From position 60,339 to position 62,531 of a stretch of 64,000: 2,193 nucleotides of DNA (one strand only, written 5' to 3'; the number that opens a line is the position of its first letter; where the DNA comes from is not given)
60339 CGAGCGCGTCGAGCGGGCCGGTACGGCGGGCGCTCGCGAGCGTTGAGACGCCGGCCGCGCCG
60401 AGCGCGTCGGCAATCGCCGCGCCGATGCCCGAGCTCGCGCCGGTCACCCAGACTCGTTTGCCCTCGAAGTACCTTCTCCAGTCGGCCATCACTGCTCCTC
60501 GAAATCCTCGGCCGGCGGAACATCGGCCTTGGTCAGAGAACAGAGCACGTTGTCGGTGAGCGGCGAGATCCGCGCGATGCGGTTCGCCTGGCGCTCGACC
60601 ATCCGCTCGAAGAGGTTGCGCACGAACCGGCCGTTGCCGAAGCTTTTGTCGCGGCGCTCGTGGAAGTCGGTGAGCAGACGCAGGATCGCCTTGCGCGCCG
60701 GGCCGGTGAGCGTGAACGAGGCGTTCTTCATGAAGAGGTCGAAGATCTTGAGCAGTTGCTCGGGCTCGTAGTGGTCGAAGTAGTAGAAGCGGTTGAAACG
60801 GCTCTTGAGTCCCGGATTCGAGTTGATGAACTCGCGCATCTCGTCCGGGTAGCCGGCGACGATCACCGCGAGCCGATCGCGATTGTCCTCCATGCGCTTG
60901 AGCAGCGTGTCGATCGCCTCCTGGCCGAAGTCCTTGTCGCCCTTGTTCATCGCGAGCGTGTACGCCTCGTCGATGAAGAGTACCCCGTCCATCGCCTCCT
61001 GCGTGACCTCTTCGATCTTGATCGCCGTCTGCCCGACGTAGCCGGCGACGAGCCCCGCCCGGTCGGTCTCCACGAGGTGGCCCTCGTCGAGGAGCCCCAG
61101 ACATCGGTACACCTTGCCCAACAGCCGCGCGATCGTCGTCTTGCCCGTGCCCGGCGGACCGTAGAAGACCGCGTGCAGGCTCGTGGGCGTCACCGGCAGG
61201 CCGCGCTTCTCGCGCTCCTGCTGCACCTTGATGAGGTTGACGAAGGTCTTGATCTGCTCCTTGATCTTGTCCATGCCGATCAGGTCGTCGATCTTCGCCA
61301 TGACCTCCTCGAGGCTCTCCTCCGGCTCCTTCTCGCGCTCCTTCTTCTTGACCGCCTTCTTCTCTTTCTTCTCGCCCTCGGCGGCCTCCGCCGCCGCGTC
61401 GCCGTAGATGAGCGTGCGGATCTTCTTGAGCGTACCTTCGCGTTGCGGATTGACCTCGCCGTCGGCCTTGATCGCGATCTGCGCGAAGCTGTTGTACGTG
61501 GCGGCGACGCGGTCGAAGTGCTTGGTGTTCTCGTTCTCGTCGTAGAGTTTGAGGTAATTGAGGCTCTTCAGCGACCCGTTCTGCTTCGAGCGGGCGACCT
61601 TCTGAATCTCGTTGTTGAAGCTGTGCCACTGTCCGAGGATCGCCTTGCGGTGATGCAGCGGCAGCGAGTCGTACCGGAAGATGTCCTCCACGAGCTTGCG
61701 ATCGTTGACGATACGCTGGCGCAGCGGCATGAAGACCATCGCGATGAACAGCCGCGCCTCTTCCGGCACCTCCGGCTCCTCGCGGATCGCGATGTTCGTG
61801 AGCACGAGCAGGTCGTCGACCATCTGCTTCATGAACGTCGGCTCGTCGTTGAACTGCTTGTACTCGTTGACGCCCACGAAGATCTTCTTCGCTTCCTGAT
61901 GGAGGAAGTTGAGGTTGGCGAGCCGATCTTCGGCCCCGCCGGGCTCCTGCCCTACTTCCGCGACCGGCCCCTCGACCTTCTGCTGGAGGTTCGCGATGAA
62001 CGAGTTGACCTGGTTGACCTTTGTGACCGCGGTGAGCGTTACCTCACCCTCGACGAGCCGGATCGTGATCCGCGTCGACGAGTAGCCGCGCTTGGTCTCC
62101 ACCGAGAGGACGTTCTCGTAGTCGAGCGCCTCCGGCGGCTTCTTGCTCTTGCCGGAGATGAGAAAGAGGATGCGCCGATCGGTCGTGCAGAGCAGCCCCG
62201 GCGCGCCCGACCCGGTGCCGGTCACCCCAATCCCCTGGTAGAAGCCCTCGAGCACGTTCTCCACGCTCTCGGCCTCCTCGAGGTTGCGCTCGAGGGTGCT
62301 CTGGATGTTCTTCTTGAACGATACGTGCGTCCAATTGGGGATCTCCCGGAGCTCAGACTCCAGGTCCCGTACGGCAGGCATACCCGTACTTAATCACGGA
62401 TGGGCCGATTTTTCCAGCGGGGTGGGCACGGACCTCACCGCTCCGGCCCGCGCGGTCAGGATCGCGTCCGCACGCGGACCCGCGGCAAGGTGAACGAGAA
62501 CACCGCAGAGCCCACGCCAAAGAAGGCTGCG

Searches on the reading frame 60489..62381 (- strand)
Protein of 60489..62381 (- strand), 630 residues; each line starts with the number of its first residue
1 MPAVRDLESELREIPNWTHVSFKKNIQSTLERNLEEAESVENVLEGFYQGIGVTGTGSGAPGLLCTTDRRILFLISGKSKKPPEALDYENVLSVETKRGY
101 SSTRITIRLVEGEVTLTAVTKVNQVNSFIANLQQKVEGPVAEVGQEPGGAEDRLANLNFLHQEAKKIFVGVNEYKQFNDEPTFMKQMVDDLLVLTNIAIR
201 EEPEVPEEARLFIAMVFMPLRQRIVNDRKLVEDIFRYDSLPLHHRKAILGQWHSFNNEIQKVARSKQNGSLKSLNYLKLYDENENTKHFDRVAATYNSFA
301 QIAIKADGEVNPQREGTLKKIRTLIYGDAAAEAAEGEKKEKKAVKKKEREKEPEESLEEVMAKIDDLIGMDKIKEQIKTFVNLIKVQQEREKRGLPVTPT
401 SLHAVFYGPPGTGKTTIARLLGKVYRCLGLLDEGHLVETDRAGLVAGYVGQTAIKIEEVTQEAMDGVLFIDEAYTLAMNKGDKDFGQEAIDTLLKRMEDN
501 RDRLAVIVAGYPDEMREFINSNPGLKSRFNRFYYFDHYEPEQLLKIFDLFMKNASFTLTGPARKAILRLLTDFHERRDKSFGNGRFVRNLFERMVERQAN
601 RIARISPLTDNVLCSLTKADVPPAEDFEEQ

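Call 3: search_protein_families(library=pfam, proteins=[window:60489-62381:-], max_evalue=0.01)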
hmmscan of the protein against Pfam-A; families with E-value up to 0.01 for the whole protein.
window:60489-62381:- (630 aa): 8 families
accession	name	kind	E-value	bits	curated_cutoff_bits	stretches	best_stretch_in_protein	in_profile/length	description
PF00004.35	AAA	-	5.8e-18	66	21.2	1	405-535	2-129/131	ATPase family associated with various cellular activities (AAA)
PF17866.7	AAA_lid_6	-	9e-18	64.5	24.3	1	562-621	3-60/60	AAA lid domain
PF14470.12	bPH_3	-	7.4e-07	30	23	1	41-130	8-91/95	Bacterial PH domain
PF13401.12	AAA_22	-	3e-05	24.8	27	0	403-423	7-27/130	AAA domain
PF05496.18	RuvB_N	-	4.4e-05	23.7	27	1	363-427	5-59/159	Holliday junction DNA helicase RuvB P-loop domain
PF01078.27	Mg_chelatase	-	0.00025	20.9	20.3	0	387-424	7-45/207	Magnesium chelatase, subunit ChlI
PF13238.12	AAA_18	-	0.0034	18.3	29.4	0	407-443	4-44/128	AAA domain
PF00910.28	RNA_helicase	-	0.0091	16.9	21.5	0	405-463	2-62/105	RNA helicase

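Call 4: search_protein_families(library=padloc, proteins=[window:60489-62381:-], max_evalue=0.01)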
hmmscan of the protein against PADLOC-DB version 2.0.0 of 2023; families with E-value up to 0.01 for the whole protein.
window:60489-62381:- (630 aa): 6 families
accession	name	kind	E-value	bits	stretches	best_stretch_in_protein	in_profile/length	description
PDLC02196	IetA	-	9.9e-13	46.2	1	317-484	41-201/374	-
PDLC04232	IetA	-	2.7e-09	34.9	1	332-484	47-194/330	-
PDLC00915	TRIP13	-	3.5e-08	31.2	1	351-479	18-148/302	TRIP13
PDLC02195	IetA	-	8.7e-08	29.8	1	367-484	106-215/395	-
PDLC03838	DolB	-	2.8e-06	24.9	1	287-426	56-191/375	-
PDLC04140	mad8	-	0.00025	18.7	0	401-421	27-47/314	mads_8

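Call 6: search_protein_families(library=ncbifam, proteins=[window:60489-62381:-], max_evalue=0.001)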
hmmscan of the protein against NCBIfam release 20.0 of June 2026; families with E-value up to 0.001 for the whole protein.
window:60489-62381:- (630 aa): 13 families
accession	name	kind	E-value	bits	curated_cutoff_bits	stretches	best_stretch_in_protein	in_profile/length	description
TIGR02881.1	spore_V_K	equivalog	7.1e-81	271.1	422.95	1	361-620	2-260/261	stage V sporulation protein K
TIGR03922.1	T7SS_EccA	equivalog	2e-73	247.8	466.65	1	337-621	249-548/557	type VII secretion AAA-ATPase EccA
TIGR02880.1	cbbX_cfxQ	equivalog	2.7e-65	220.5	459.25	1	352-621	8-278/284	CbbX protein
NF042959.1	IteA_antiphage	equivalog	3.4e-09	36.3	510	1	363-484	90-204/367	anti-phage ATPase IteA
NF000868.0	PRK00080.1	equivalog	1.8e-06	27.1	282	1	348-438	10-88/330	Holliday junction branch migration DNA helicase RuvB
TIGR00635.1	ruvB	equivalog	8.4e-06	25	299.05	1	363-423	2-52/305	Holliday junction branch migration DNA helicase RuvB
TIGR01242.2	TIGR01242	subfamily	6.7e-05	22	500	1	362-511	111-261/362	proteasome-activating nucleotidase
NF003069.1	PRK03992.1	subfamily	0.00012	21.3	500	1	362-485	128-245/379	proteasome-activating nucleotidase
NF003229.0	PRK04195.1-5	equivalog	0.00032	19.5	280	1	363-424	15-67/413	replication factor C large subunit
TIGR02397.1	dnaX_nterm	equivalog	0.00049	19.5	250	0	405-428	40-63/355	DNA polymerase III subunit gamma/tau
NF011514.0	PRK14953.1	equivalog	0.00065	18.7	536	0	405-429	42-66/488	DNA polymerase III subunits gamma and tau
TIGR01241.2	FtsH_fam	equivalog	0.00077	18.3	600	0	346-419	143-213/598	ATP-dependent zinc metalloprotease FtsH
NF009881.0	PRK13341.1-2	equivalog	0.00082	17.3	651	0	405-423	56-74/736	AAA family ATPase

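Call 7: find_homologous_proteins(query=window:60489-62381:-, max_evalue=1e-10)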
Query window:60489-62381:- (630 aa): 7998 proteins with E <= 1e-10 among 8000 candidates; the best 120 are listed.
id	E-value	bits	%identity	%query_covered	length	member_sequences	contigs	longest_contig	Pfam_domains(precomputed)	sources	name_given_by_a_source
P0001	0.0e+0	1366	97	100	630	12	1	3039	PF17866.9,PF14470.13,PF00004.36,PF05496.19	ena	-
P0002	0.0e+0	1273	90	100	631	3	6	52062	PF17866.9,PF14470.13,PF00004.36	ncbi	ncbi:MAG: AAA family ATPase [Spirochaetota bacterium]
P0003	0.0e+0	1245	87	100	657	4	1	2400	PF17866.9,PF14470.13,PF00004.36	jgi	-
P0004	0.0e+0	1237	87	99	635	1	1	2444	PF17866.9,PF14470.13,PF00004.36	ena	-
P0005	0.0e+0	1236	86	100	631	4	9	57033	PF17866.9,PF14470.13,PF00004.36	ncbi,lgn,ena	-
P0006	0.0e+0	1236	87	100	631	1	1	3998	PF17866.9,PF14470.13,PF00004.36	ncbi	ncbi:MAG: AAA family ATPase [Spirochaetota bacterium]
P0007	0.0e+0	1227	85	99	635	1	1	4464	PF17866.9,PF14470.13,PF00004.36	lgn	-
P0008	0.0e+0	1177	81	100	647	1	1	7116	PF17866.9,PF14470.13,PF00004.36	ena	-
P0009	0.0e+0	1175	83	99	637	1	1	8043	PF17866.9,PF14470.13,PF00004.36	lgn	-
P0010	0.0e+0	1141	79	100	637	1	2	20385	PF17866.9,PF00004.36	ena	-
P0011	0.0e+0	1127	79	100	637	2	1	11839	PF17866.9,PF00004.36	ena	-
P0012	0.0e+0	1107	77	100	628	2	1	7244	PF17866.9,PF14470.13,PF00004.36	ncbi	-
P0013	0.0e+0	1098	75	100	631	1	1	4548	PF17866.9,PF14470.13,PF00004.36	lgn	-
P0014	0.0e+0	1089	75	100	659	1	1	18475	PF17866.9,PF14470.13,PF00004.36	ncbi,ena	-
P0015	0.0e+0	1077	73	100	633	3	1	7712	PF17866.9,PF14470.13,PF00004.36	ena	-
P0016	0.0e+0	1074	73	100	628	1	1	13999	PF17866.9,PF14470.13,PF00004.36,PF05496.19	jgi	jgi:AAA+ superfamily predicted ATPase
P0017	0.0e+0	1069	74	99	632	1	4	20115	PF17866.9,PF14470.13,PF00004.36,PF13401.13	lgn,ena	-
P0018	0.0e+0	1067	74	100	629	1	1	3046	PF17866.9,PF14470.13,PF00004.36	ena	-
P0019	0.0e+0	1067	75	100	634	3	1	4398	PF17866.9,PF14470.13,PF00004.36,PF01078.28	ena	-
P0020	0.0e+0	1066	74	99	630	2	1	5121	PF17866.9,PF14470.13,PF00004.36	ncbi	-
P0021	0.0e+0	1065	73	100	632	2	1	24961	PF17866.9,PF00004.36,PF05496.19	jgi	jgi:hypothetical protein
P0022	0.0e+0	1060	73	100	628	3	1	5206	PF17866.9,PF14470.13,PF00004.36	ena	-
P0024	0.0e+0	1056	73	100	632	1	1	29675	PF17866.9,PF14470.13,PF00004.36,PF05496.19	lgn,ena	-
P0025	0.0e+0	1055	74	100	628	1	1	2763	PF17866.9,PF14470.13,PF00004.36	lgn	-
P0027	0.0e+0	1049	71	100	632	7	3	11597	PF17866.9,PF14470.13,PF00004.36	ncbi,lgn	ncbi:MAG: AAA family ATPase [Spirochaetales bacterium]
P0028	0.0e+0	1045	73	100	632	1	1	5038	PF17866.9,PF14470.13,PF00004.36,PF13401.13,PF05496.19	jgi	jgi:DNA polymerase III delta prime subunit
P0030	0.0e+0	1044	71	100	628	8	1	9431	PF17866.9,PF14470.13,PF00004.36,PF13401.13,PF05496.19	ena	-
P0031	0.0e+0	1036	72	100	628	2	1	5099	PF17866.9,PF14470.13,PF00004.36,PF05496.19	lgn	-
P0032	1.9e-298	1009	70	100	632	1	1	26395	PF17866.9,PF14470.13,PF00004.36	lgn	-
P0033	4.3e-295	998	70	100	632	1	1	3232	PF17866.9,PF14470.13,PF00004.36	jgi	jgi:hypothetical protein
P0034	1.8e-293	993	69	100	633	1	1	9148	PF17866.9,PF14470.13,PF00004.36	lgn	-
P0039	5.4e-245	833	59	99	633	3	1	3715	PF17866.9,PF14470.13,PF00004.36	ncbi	-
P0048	8.8e-236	802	54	99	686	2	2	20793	PF17866.9,PF14470.13,PF00004.36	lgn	-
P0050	7.4e-235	799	58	100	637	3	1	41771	PF17866.9,PF14470.13,PF00004.36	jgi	-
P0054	1.7e-233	795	53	99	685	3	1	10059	PF17866.9,PF14470.13,PF00004.36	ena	-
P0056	6.3e-233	793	51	99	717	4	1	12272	PF17866.9,PF14470.13,PF00004.36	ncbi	-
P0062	2.1e-230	785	61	75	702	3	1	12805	PF17866.9,PF14470.13,PF00004.36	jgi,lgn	-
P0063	4.6e-230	783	59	95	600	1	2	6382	PF17866.9,PF14470.13,PF00004.36,PF01078.28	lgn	-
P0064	1.8e-229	781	57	99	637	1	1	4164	PF17866.9,PF14470.13,PF00004.36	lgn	-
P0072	7.4e-224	763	55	100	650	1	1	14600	PF17866.9,PF14470.13,PF00004.36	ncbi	-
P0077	2.0e-217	742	51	99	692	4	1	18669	PF17866.9,PF14470.13,PF00004.36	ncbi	-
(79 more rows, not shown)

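Call 8: find_encoding_contigs(protein=window:60489-62381:-, flank=10000, max_places=6)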
Protein window:60489-62381:- (630 aa): 2 contigs read that carry it; 2 places shown.
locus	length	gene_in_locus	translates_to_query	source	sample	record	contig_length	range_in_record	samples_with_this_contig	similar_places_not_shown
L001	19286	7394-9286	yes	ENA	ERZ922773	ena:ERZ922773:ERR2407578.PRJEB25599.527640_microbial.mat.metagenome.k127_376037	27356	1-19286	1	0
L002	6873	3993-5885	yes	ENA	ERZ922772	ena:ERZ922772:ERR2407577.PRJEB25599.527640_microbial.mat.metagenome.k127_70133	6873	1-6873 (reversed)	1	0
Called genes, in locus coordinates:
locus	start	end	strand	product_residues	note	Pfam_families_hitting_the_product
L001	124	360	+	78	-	-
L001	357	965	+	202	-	PF00106:adh_short, PF13561:adh_short_C2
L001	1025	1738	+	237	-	PF01048:PNP_UDP_1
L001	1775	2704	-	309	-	PF00892:EamA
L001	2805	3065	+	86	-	PF01402:RHH_1 (weak)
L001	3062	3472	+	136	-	PF01850:PIN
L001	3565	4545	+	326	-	PF00248:Aldo_ket_red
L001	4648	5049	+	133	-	-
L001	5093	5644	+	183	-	PF05685:Uma2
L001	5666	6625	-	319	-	PF00892:EamA, PF05653:Mg_trans_NIPA (faint), PF00892:EamA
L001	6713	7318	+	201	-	-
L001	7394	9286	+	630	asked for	PF14470:bPH_3 (weak), PF00004:AAA, PF17866:AAA_lid_6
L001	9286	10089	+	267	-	PF00106:adh_short, PF01370:Epimerase (weak), PF08659:KR, PF13561:adh_short_C2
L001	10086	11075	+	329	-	PF09297:Zn_ribbon_NUD, PF00293:NUDIX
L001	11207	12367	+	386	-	PF02086:MethyltransfD12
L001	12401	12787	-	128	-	PF01850:PIN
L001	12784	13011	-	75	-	-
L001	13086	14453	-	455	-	PF22422:MGH1-like_GH, PF03200:Glyco_hydro_63 (faint), PF01204:Trehalase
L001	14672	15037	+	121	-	PF00072:Response_reg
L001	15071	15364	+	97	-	PF02686:GatC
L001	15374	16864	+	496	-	PF01425:Amidase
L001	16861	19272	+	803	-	PF02934:GatB_N, PF02637:GatB_Yqey, PF00710:Asparaginase, PF17763:Asparaginase_C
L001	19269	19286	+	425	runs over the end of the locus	PF01336:tRNA_anti-codon, PF00152:tRNA-synt_2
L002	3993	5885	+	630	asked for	PF14470:bPH_3 (weak), PF00004:AAA, PF17866:AAA_lid_6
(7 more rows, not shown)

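Call 10: find_related_loci(query=A1, collection=genome_contigs, flank=10000)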
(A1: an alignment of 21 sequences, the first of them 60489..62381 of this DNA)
Query A1 (630 aa) in genome_contigs; peptide patterns used: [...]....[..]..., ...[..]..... (x = any residue, [..] = any of these).
599 stretches matched a pattern (row limit reached: there are more); 594 encode a relative of the query (tblastn E <= 1e-3); the best 80 are kept; 80 distinct loci.
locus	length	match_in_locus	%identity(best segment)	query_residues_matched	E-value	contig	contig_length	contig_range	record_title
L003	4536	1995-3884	86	1-630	0e+0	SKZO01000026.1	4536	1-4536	MAG: Spirochaetales bacterium isolate CSSed162cmB_334 CSSed16-2cmB-103873, whole genome shotgun sequence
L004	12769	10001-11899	71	1-630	0e+0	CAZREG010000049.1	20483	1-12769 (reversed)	MAG TPA_asm: uncultured Spirochaetaceae bacterium isolate binchicken_co8_177 genome assembly, contig: NODE_4205_length_2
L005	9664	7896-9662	71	1-588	0e+0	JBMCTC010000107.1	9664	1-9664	MAG: Spirochaetota bacterium isolate D1M13_6 NODE_2311_length_9664_cov_2.798522, whole genome shotgun sequence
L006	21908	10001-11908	56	1-629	0e+0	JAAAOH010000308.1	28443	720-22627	MAG: Spirochaetes bacterium isolate GSL.Bin19 NODE_889_length_28443_cov_0.507909, whole genome shotgun sequence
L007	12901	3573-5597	54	1-622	0e+0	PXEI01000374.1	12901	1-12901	MAG: Spirochaetaceae bacterium isolate T3Sed10_372 T3-Sed10-C10778, whole genome shotgun sequence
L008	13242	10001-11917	55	1-629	0e+0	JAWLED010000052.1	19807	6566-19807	MAG: Spirochaetia bacterium isolate 20BLK6-1.bin.42 NODE_2640_length_19807_cov_19.874924, whole genome shotgun sequence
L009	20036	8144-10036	55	1-626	0e+0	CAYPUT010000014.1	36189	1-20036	MAG TPA_asm: uncultured Spirochaetaceae bacterium isolate SRP141376_co3_459 genome assembly, contig: NODE_2951_length_36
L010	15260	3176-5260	55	1-627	3e-178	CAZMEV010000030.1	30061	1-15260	MAG TPA_asm: uncultured Spirochaetaceae bacterium isolate binchicken_co32_433 genome assembly, contig: NODE_1974_length_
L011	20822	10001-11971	44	1-627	3e-177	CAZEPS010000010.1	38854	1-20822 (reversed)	MAG TPA_asm: uncultured Leptospirales bacterium isolate SRP141376_co4_248 genome assembly, contig: NODE_1841_length_3885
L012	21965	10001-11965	43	7-626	8e-175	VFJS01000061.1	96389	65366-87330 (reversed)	MAG: Spirochaetia bacterium isolate Bin_56_1 c_000000107412, whole genome shotgun sequence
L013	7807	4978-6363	53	152-627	4e-160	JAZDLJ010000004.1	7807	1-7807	MAG: bacterium isolate MEGAHIT-group-0.590 k141_8520829, whole genome shotgun sequence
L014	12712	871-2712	41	5-621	6e-148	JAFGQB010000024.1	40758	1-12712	MAG: Spirochaetes bacterium isolate Zod_Metabat.719 k87_418904, whole genome shotgun sequence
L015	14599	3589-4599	53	277-622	1e-117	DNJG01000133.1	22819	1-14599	MAG TPA_asm: Nitrospinota bacterium isolate UBA9963 contig_2580, whole genome shotgun sequence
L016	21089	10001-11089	52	265-622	3e-115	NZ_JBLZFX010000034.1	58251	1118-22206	Alkalinema pantanalense CENA528 NODE_34_size58251_pilon, whole genome shotgun sequence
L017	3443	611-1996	41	148-622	8e-111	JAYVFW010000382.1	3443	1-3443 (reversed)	MAG: Phormidesmis sp. isolate GL44_UP_metabinner_2 GL44_UP_metabinner_2_381, whole genome shotgun sequence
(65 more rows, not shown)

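Call 12: find_encoding_contigs(protein=P0002, flank=10000, max_places=2)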
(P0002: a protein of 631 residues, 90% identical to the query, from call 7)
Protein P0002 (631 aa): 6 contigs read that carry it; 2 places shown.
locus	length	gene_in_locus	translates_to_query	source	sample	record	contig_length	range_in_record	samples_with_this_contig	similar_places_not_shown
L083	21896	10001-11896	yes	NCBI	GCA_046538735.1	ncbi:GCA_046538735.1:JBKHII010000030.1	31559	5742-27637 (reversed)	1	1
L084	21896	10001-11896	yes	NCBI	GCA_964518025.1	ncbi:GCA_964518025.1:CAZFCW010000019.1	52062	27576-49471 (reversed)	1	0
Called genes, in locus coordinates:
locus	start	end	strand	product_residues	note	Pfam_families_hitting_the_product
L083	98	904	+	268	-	PF12838:Fer4_7 (faint), PF00037:Fer4 (faint), PF13187:Fer4_9 (weak)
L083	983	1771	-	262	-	PF00561:Abhydrolase_1 (weak), PF12146:Hydrolase_4 (weak), PF12697:Abhydrolase_6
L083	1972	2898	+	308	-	PF00072:Response_reg, PF01590:GAF, PF13185:GAF_2, PF13492:GAF_3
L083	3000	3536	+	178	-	PF00890:FAD_binding_2 (weak), PF01134:GIDA (faint), PF01266:DAO (faint), PF03486:HI0933_like (faint), PF07992:Pyr_redox_2, PF12831:FAD_oxidored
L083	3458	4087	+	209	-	PF07992:Pyr_redox_2, PF02852:Pyr_redox_dim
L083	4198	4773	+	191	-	-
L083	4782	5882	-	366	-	PF01820:Dala_Dala_lig_N, PF02222:ATP-grasp (weak), PF07478:Dala_Dala_lig_C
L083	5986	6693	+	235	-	PF01048:PNP_UDP_1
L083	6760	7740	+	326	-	PF00248:Aldo_ket_red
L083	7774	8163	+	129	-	-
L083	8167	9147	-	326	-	PF00892:EamA, PF05653:Mg_trans_NIPA (weak), PF00892:EamA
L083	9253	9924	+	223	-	PF00657:Lipase_GDSL, PF13472:Lipase_GDSL_2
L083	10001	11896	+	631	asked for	PF14470:bPH_3 (weak), PF00004:AAA, PF17866:AAA_lid_6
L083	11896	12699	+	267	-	PF00106:adh_short, PF08659:KR, PF13561:adh_short_C2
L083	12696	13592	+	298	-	PF09297:Zn_ribbon_NUD, PF00293:NUDIX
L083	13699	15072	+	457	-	PF00232:Glyco_hydro_1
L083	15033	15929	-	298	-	PF00535:Glycos_transf_2, PF10111:Glyco_tranf_2_2 (faint), PF13641:Glyco_tranf_2_3 (weak)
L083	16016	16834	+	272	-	PF00892:EamA (weak)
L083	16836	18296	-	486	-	PF22422:MGH1-like_GH, PF03200:Glyco_hydro_63 (faint), PF01204:Trehalase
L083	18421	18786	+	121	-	PF00072:Response_reg, PF06490:FleQ (weak)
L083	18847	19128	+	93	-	PF02686:GatC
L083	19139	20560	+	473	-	PF01425:Amidase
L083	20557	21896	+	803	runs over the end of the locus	PF02934:GatB_N, PF02637:GatB_Yqey, PF00710:Asparaginase, PF17763:Asparaginase_C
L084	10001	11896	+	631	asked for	PF14470:bPH_3 (weak), PF00004:AAA, PF17866:AAA_lid_6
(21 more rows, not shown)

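Call 13: find_encoding_contigs(protein=P0005, flank=10000, max_places=2)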
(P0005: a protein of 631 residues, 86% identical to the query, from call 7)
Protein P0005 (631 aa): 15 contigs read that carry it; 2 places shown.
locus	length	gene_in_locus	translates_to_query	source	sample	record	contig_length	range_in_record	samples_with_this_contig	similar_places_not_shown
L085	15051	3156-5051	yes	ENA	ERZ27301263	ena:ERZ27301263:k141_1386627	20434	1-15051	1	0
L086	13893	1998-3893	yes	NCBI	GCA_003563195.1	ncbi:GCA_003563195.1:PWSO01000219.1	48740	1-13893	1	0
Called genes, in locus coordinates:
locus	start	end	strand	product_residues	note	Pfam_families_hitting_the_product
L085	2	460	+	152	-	?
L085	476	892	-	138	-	PF01022:HTH_5, PF12840:HTH_20 (weak)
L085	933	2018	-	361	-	PF01758:SBF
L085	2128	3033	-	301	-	PF00892:EamA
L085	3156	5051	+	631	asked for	PF14470:bPH_3 (weak), PF00004:AAA, PF17866:AAA_lid_6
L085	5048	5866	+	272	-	PF00106:adh_short, PF08659:KR, PF01370:Epimerase (weak), PF13460:NAD_binding_10 (weak), PF13561:adh_short_C2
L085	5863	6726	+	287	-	PF09297:Zn_ribbon_NUD, PF00293:NUDIX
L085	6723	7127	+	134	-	PF03479:PCC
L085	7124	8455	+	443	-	PF00232:Glyco_hydro_1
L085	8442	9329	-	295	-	PF00535:Glycos_transf_2, PF10111:Glyco_tranf_2_2, PF13641:Glyco_tranf_2_3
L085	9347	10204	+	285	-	PF00892:EamA (weak), PF05653:Mg_trans_NIPA (weak)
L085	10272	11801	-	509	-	PF03200:Glyco_hydro_63 (faint), PF22422:MGH1-like_GH, PF01204:Trehalase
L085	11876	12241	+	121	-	PF00072:Response_reg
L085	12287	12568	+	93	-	PF02686:GatC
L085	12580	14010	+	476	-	PF01425:Amidase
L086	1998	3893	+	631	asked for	PF14470:bPH_3 (weak), PF00004:AAA, PF17866:AAA_lid_6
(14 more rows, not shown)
